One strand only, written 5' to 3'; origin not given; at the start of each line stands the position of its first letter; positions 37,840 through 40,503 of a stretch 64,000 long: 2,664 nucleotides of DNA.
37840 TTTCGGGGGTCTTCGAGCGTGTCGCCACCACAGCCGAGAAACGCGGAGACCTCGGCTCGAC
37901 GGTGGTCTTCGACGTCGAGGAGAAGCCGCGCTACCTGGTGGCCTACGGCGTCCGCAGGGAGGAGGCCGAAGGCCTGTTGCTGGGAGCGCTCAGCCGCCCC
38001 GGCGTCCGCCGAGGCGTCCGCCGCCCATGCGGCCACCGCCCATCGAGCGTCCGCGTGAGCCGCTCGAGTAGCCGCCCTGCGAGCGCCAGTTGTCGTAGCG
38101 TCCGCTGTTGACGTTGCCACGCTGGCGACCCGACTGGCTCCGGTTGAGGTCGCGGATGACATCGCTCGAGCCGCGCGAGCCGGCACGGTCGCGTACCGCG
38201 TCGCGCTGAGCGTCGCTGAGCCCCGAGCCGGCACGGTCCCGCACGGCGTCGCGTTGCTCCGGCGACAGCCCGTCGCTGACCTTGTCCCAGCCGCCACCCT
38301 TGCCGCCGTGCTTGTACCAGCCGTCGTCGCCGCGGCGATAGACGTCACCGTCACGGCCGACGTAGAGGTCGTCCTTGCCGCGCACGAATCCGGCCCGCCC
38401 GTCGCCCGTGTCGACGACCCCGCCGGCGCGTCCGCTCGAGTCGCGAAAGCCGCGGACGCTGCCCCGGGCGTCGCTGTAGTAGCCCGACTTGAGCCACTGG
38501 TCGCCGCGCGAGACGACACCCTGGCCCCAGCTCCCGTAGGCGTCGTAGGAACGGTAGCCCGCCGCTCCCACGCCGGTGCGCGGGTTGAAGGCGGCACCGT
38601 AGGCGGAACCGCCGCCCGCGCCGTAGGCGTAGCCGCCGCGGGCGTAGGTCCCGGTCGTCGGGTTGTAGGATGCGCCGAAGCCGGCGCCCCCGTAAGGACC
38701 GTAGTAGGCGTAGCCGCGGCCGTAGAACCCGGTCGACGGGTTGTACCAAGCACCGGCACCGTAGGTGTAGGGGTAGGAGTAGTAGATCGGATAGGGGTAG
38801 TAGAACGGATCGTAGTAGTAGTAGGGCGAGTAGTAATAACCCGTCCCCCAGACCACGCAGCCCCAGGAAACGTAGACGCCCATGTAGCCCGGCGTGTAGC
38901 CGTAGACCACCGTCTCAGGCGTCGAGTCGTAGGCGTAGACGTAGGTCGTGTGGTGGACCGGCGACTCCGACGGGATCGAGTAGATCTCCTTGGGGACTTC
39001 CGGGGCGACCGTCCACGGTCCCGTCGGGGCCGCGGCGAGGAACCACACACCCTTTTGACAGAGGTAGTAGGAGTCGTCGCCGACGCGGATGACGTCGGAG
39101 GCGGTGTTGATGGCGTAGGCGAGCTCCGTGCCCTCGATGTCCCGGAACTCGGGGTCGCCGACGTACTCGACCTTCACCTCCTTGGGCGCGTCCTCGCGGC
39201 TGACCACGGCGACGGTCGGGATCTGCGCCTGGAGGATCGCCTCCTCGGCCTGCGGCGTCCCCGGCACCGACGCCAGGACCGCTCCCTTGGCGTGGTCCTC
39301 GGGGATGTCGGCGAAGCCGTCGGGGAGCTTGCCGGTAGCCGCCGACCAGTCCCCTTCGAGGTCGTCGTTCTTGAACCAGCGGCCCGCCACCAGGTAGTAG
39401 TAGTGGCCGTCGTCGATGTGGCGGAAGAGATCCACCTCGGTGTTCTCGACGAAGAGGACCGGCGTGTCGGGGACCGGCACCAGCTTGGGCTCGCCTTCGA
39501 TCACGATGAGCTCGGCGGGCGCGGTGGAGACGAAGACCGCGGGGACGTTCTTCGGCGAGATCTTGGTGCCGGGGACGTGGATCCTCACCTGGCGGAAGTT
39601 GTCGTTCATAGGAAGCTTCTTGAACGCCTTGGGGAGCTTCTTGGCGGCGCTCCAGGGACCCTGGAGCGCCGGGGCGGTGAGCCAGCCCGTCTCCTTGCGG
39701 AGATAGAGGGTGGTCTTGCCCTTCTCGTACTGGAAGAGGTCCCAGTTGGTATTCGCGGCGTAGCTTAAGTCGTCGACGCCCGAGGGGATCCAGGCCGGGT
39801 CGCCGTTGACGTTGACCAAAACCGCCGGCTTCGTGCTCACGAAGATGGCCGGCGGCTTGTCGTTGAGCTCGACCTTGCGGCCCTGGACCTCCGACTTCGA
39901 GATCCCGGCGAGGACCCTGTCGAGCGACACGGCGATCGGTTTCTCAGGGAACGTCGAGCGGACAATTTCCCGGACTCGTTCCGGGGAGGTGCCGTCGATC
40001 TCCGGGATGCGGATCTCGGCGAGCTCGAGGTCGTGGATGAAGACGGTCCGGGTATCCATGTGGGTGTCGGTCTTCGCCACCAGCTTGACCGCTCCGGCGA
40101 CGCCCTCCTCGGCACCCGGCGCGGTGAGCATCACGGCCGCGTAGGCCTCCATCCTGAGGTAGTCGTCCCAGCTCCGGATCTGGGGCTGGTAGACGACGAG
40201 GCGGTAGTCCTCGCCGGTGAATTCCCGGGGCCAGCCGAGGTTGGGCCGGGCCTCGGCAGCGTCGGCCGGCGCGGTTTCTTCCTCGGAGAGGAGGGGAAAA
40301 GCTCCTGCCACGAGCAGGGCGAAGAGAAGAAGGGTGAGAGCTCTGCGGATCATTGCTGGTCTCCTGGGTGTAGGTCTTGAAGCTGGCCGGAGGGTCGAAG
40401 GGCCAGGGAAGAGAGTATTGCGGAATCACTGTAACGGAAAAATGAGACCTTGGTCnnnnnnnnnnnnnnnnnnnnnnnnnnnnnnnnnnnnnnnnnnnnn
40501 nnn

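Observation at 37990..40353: Orphan paralogue of the large module protein C, next to a PlpD-like patatin-Omp85 gene and carrying the shared upstream motif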

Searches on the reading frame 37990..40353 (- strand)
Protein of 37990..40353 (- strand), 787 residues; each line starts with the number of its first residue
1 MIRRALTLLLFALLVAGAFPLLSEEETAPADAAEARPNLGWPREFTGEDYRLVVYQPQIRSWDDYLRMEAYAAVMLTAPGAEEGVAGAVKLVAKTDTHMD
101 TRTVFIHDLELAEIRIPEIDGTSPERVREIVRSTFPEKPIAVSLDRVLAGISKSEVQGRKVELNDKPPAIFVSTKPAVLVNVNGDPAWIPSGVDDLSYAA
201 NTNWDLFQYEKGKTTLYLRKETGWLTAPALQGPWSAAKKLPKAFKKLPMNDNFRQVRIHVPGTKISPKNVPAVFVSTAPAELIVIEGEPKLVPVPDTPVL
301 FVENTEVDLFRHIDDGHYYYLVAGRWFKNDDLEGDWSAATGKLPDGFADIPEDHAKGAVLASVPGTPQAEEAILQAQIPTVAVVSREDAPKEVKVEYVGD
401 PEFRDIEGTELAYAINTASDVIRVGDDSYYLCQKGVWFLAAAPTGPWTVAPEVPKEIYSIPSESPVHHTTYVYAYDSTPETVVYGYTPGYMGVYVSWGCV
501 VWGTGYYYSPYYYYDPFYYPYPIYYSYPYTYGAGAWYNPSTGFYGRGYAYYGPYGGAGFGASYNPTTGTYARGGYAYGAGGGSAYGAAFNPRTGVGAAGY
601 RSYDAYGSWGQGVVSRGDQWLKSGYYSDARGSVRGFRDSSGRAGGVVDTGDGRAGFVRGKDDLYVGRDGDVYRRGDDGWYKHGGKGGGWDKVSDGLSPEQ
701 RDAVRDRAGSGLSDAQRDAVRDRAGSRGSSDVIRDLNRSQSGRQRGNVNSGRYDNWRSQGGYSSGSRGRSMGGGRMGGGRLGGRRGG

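Call 6: search_protein_families(library=pfam, proteins=[window:37990-40353:-], max_evalue=0.01)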
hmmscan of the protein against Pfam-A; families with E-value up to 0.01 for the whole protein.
window:37990-40353:- (787 aa): 0 families

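Call 7: search_protein_families(library=ncbifam, proteins=[window:37990-40353:-], max_evalue=0.01)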
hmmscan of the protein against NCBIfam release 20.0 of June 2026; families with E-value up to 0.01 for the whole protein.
window:37990-40353:- (787 aa): 0 families

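Call 10: find_homologous_proteins(query=window:37990-40353:-, max_evalue=0.001)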
Query window:37990-40353:- (787 aa): 2803 proteins with E <= 0.001 among 8000 candidates; the best 120 are listed.
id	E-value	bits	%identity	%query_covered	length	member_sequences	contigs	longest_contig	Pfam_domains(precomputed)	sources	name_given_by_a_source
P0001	0.0e+0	1822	100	100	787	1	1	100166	-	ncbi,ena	-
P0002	0.0e+0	1195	68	97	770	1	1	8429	-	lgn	-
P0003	0.0e+0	1126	63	96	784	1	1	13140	-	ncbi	-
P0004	0.0e+0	1089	65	94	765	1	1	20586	-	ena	-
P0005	6.5e-292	989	61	93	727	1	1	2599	-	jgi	jgi:hypothetical protein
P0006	4.6e-291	986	60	95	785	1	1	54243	-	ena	-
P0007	1.3e-287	975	57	97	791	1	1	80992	-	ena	-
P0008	2.8e-232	792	67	71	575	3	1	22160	-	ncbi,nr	ncbi:MAG: hypothetical protein GY719_08055, partial [bacterium]|nr:hypothetical protein [bacterium]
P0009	1.6e-220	753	47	97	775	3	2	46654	-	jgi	jgi:hypothetical protein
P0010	1.0e-216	740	48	93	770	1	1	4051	-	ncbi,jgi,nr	ncbi:MAG: hypothetical protein OES47_13190 [Acidobacteriota bacterium]|nr:hypothetical protein [Acid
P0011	2.3e-215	736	48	97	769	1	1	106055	-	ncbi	-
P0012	1.5e-214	733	47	96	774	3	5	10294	-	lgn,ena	-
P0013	2.1e-213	729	46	97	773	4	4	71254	-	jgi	jgi:hypothetical protein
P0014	1.3e-211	723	50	93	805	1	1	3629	-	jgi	jgi:hypothetical protein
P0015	1.6e-211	723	47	93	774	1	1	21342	-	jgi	jgi:hypothetical protein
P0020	2.6e-207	709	48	98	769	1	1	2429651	-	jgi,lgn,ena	-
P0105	7.7e-184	632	43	95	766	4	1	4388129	-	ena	-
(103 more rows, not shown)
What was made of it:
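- On C family (unnamed; paralogues of module protein C): 42-68% identity with over 90% coverage to 120 listed homologues (call 10).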

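Call 12: find_encoding_contigs(protein=P0007, flank=8000, max_places=3)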
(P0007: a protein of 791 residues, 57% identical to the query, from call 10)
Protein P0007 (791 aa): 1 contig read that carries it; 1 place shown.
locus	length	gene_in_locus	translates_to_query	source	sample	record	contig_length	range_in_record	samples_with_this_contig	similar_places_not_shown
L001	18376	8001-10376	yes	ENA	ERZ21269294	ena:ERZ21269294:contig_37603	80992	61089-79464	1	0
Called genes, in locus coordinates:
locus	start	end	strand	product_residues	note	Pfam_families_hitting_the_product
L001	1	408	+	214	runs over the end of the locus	PF00072:Response_reg, PF08281:Sigma70_r4_2, PF00196:GerE, PF04545:Sigma70_r4 (weak)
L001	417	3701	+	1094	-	PF07494:Reg_prop (faint), PF08450:SGL (faint), PF07495:Y_Y_Y (faint), PF00512:HisKA (weak), PF02518:HATPase_c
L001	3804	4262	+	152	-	PF00072:Response_reg, PF06490:FleQ (weak)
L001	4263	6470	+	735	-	PF01734:Patatin, PF01103:Omp85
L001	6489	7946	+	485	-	-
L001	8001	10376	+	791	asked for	-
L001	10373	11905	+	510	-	PF00497:SBP_bac_3, PF01464:SLT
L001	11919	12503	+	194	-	-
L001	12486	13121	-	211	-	-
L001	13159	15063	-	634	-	PF12228:DUF3604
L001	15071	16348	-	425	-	-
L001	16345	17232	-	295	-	-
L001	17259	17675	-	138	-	PF13519:VWA_2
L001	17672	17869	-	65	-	-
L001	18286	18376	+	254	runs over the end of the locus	-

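Call 13: find_encoding_contigs(protein=P0006, flank=8000, max_places=3)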
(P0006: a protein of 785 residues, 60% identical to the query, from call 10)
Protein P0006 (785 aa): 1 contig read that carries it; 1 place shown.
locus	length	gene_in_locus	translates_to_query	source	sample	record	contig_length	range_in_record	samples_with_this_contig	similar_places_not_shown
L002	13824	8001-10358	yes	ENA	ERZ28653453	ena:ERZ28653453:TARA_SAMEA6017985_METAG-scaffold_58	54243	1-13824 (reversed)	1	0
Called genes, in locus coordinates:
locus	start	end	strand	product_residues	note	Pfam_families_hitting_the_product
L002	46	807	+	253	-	PF00072:Response_reg, PF08281:Sigma70_r4_2 (weak), PF00196:GerE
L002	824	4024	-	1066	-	PF07494:Reg_prop (faint), PF07495:Y_Y_Y, PF00512:HisKA, PF02518:HATPase_c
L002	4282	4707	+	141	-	PF00072:Response_reg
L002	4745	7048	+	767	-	PF00884:Sulfatase, PF01663:Phosphodiest, PF16347:SGSH_C (weak)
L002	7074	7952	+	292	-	-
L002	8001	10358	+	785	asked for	-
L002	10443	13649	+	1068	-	PF04087:DUF389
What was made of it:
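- On DosR/NarL-type response-regulator regulon (the motif): L001 and L002 (calls 12, 13).
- The regulator is also adjacent in L001 and L002 (calls 12, 13). In L001 and L002 the kinase adjacent to the box is of a different type (Reg_prop/Y_Y_Y) (calls 12, 13).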

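Call 14: find_encoding_contigs(protein=P0020, flank=8000, max_places=2)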
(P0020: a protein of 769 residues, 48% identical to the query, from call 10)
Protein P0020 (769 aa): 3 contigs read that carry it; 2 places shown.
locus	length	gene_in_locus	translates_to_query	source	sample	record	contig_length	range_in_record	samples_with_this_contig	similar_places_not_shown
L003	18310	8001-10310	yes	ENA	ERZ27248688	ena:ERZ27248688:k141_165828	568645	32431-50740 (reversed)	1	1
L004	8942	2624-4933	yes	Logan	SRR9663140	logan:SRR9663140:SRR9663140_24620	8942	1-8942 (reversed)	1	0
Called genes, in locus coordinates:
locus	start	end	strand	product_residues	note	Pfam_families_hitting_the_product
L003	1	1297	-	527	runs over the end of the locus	PF01078:Mg_chelatase (faint), PF00158:Sigma54_activat, PF14532:Sigma54_activ_2, PF00004:AAA (weak), PF25601:AAA_lid_14, PF02954:HTH_8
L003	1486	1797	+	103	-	-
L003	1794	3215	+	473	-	PF00884:Sulfatase, PF16347:SGSH_C, PF14707:Sulfatase_C (weak)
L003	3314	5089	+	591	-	PF00884:Sulfatase, PF16347:SGSH_C (faint)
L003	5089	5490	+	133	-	PF14248:DUF4345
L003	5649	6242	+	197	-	-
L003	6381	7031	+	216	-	PF11769:DUF3313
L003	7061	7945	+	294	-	-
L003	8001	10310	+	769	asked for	-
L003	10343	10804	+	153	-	PF13590:DUF4136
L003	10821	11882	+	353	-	PF04338:DUF481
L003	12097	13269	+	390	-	PF07396:Porin_O_P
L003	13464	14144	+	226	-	PF01865:PhoU_div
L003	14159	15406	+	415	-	PF01384:PHO4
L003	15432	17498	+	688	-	PF00149:Metallophos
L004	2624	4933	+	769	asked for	-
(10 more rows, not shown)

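Call 15: find_encoding_contigs(protein=P0105, flank=8000, max_places=2)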
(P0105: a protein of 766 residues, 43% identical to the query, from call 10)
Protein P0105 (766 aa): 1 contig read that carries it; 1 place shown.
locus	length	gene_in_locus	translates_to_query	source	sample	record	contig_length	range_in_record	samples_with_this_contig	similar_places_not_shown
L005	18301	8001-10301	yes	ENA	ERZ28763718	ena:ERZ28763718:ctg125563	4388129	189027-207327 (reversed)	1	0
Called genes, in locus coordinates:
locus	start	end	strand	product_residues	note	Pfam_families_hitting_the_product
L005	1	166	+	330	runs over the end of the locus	PF03069:FmdA_AmdA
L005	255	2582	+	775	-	PF10101:DUF2339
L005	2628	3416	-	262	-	PF00072:Response_reg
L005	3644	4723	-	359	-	PF08450:SGL (faint), PF21783:YNCE (faint), PF25174:Beta-prop_THOC3 (faint), PF02239:Cytochrom_D1, PF10282:Lactonase (faint)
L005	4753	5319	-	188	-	PF00355:Rieske (weak)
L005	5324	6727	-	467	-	PF11376:DUF3179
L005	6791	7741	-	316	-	PF13709:DUF4159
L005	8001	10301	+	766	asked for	-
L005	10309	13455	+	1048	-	PF02012:BNR (faint), PF13088:BNR_2 (faint), PF15899:BNR_6 (faint), PF25852:DUF6242_C (faint), PF14870:PSII_BNR (faint), PF15902:Sortilin-Vps10, PF13860:FlgD_ig (faint)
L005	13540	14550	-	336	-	PF02423:OCD_Mu_crystall, PF01488:Shikimate_DH (weak)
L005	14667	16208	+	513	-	PF00561:Abhydrolase_1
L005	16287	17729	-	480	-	PF01011:PQQ (faint), PF13570:Beta-prop_ACSF4 (faint), PF13360:PQQ_2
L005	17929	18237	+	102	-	PF01844:HNH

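Call 16: find_encoding_contigs(protein=P0011, flank=8000, max_places=2)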
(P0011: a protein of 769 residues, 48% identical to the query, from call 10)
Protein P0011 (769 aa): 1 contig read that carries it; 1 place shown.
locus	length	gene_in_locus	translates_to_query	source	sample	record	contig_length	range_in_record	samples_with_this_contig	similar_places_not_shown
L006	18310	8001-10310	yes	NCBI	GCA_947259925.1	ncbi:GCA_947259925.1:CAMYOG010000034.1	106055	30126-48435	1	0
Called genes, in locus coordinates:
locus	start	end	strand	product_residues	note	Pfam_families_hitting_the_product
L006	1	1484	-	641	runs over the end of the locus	PF26550:Tricorn_2nd, PF02897:Peptidase_S9_N, PF01738:DLH, PF20434:BD-FAE (weak), PF00326:Peptidase_S9, PF00561:Abhydrolase_1 (weak), PF12697:Abhydrolase_6 (weak), PF07859:Abhydrolase_3 (weak), +4 more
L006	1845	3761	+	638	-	PF12228:DUF3604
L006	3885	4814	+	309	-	PF13145:Rotamase_2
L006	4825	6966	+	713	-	-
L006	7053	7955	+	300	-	PF00781:DAGK_cat, PF19279:YegS_C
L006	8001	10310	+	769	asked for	-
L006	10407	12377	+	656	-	PF00672:HAMP, PF07228:SpoIIE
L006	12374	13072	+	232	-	PF07885:Ion_trans_2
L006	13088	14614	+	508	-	PF00497:SBP_bac_3, PF10613:Lig_chan-Glu_bd (weak), PF01464:SLT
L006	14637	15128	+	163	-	-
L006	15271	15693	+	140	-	PF00072:Response_reg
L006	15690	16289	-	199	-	PF13590:DUF4136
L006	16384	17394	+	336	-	PF00165:HTH_AraC (faint), PF12625:Arabinose_bd, PF12833:HTH_18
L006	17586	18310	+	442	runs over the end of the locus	-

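Call 19: search_solved_structures(query=A1, max_evalue=1)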
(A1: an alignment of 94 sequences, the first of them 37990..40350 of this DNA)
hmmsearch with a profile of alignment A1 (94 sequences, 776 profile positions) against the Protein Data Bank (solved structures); distinct sequences matched with E-value up to 1: 0.

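Call 33: predict_structure(alignment_id=A1)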
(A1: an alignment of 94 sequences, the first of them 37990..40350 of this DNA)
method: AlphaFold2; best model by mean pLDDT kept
length: 786 residues; sequences in the alignment: 94
mean_pLDDT: 81.4   pTM: 0.75
mean pLDDT of the five models: 81.4, 78.1, 76.9, 76.3, 73.7
residues with pLDDT >= 90: 374; 70-90: 251; 50-70: 81; < 50: 80
segments of 3 or more residues with pLDDT < 50: 17-36, 547-562, 575-579, 651-658, 723-725, 761-786
pLDDT, mean of each block of 10 residues (from residue 1): 74 58 43 51 89 92 92 93 93 83 88 93 92 84 89 75 94 93 89 93 92 95 96 97 93 89 95 92 95 97 94 98 95 95 96 90 93 90 90 92 97 94 97 95 97 97 95 93 89 93 85 75 73 74 54 29 54 51 73 80 82 80 84 76 67 42 87 90 82 78 66 59 58 87 85 66 36 29 30
secondary structure, 60 per line:
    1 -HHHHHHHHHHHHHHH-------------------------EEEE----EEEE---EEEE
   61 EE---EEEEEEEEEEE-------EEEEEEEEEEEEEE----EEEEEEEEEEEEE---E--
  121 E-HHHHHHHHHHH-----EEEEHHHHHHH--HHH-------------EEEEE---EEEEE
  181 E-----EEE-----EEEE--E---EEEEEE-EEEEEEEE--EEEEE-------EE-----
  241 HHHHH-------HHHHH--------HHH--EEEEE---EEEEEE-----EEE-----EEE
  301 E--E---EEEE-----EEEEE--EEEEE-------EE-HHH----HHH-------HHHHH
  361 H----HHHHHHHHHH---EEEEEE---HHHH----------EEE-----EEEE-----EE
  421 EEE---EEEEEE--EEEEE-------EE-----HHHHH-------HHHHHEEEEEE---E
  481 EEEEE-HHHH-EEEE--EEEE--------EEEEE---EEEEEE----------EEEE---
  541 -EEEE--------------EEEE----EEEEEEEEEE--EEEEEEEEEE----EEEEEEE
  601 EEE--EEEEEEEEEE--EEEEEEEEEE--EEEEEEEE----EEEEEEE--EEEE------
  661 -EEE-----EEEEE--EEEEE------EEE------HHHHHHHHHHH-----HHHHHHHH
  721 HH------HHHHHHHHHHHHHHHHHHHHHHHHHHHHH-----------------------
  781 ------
elements in order (helices of 4 or more, strands of 3 or more residues): H2-16 E42-45 E50-53 E57-62 E66-76 E84-97 E102-114 H123-133 E139-142 H143-149 E168-172 E176-181 E187-189 E195-198 E205-210 E212-219 E222-226 H241-245 H253-257 E271-275 E279-284 E290-292 E298-301 E308-311 E317-321 E324-328 H356-361 H366-375 E379-384 H388-391 E402-404 E410-413 E419-423 E427-432 E435-439 H454-458 H466-470 E471-476 E480-485 H487-490 E492-495 E498-501 E510-514 E518-523 E534-537 E542-545 E560-563 E568-577 E580-589 E594-603 E606-615 E618-627 E630-637 E642-648 E651-654 E662-664 E670-674 E677-681 E688-690 H697-707 H713-722 H729-757
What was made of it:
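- No Omp-type Pfam hit (call 6). pLDDT is 29-85 in this region (call 33).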
